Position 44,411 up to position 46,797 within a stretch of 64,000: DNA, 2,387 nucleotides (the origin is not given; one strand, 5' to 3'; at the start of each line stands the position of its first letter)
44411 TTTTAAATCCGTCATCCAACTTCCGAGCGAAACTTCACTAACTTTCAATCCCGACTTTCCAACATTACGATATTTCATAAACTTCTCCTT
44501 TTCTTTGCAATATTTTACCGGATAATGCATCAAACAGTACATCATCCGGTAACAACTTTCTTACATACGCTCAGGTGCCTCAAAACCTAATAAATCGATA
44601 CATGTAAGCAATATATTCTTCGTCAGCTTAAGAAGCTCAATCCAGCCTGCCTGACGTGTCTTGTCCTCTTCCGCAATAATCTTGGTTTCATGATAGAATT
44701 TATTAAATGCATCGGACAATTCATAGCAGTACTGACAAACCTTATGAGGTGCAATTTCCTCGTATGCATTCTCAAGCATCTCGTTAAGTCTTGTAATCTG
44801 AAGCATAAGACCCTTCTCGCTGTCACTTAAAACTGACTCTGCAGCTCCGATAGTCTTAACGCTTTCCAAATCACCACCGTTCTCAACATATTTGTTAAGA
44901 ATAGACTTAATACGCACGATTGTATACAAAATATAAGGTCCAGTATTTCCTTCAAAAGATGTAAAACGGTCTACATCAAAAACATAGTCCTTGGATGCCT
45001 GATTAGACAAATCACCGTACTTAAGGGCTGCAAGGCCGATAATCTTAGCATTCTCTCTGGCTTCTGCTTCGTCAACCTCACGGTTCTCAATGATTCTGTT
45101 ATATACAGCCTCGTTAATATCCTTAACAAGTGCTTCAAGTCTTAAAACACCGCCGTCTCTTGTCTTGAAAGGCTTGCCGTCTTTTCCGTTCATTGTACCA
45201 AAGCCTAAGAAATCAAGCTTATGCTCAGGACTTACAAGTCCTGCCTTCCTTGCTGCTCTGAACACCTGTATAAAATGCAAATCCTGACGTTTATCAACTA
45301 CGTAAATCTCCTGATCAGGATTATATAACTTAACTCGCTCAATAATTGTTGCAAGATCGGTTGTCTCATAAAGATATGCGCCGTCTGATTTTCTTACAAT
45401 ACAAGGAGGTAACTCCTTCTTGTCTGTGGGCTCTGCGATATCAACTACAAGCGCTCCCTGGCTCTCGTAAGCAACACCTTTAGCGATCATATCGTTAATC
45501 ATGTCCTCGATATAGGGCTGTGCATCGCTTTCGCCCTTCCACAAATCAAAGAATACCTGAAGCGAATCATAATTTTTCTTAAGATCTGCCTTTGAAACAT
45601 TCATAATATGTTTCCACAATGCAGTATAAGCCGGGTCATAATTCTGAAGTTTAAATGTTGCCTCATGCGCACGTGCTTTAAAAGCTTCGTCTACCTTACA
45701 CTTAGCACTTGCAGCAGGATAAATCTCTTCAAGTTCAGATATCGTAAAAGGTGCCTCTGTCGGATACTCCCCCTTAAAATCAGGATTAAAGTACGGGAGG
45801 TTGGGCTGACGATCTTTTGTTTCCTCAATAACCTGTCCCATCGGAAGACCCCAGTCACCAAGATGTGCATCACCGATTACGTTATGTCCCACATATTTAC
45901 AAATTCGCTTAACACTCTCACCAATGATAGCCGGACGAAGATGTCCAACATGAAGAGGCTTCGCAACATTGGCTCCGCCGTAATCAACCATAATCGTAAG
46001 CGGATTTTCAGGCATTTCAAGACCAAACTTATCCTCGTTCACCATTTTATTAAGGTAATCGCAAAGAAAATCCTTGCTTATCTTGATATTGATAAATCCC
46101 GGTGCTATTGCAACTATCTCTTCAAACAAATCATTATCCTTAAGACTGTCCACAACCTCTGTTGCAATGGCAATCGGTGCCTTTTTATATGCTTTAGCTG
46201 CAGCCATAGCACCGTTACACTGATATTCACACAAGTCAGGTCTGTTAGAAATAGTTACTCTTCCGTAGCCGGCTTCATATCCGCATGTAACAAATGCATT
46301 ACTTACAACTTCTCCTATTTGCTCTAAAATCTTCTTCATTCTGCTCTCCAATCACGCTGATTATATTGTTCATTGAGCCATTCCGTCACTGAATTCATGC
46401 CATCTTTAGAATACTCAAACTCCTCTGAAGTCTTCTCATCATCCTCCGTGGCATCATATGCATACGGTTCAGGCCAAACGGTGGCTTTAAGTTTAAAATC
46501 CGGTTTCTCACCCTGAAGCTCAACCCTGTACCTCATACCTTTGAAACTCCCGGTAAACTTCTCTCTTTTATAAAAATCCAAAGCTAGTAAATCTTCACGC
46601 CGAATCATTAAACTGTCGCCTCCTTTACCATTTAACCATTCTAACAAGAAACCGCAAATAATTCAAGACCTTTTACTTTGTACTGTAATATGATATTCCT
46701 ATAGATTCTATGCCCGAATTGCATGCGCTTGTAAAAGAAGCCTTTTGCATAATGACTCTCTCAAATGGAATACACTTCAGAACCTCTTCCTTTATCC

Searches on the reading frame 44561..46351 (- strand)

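Call 8: search_protein_families(library=pfam, proteins=[window:44561-46351:-], max_evalue=0.001)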
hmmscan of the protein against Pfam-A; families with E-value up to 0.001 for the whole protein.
window:44561-46351:- (596 aa): 4 families
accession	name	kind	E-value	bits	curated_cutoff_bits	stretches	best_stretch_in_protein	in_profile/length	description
PF00750.26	tRNA-synt_1d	-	1.3e-78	264.9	23.3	1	104-459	7-348/349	tRNA synthetases class I (R), catalytic domain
PF05746.21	DALR_1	-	9.2e-28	97.1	22.3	1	474-596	1-117/117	DALR anticodon binding domain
PF03485.21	Arg_tRNA_synt_N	-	5.6e-17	62.6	21.5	1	8-91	3-85/85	Arginyl tRNA synthetase N terminal domain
PF01406.26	tRNA-synt_1e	-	0.00069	19.5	27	0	124-305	14-133/301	tRNA synthetases class I (C) catalytic domain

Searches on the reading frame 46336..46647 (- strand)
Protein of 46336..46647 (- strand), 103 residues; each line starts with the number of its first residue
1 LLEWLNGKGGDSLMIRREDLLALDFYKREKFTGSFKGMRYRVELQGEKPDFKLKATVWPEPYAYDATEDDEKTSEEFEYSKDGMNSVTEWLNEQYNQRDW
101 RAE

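Call 3: search_protein_families(library=pfam, proteins=[window:46336-46647:-], max_evalue=0.01)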
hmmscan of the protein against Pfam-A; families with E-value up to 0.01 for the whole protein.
window:46336-46647:- (103 aa): 0 families

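Call 4: search_protein_families(library=ncbifam, proteins=[window:46336-46647:-], max_evalue=0.01)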
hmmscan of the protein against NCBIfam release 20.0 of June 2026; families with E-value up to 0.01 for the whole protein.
window:46336-46647:- (103 aa): 0 families

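Call 55: search_protein_families(library=pfam, proteins=[window:46339-46647:-], max_evalue=5)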
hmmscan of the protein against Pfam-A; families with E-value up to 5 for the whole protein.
window:46339-46647:- (103 aa): 0 families
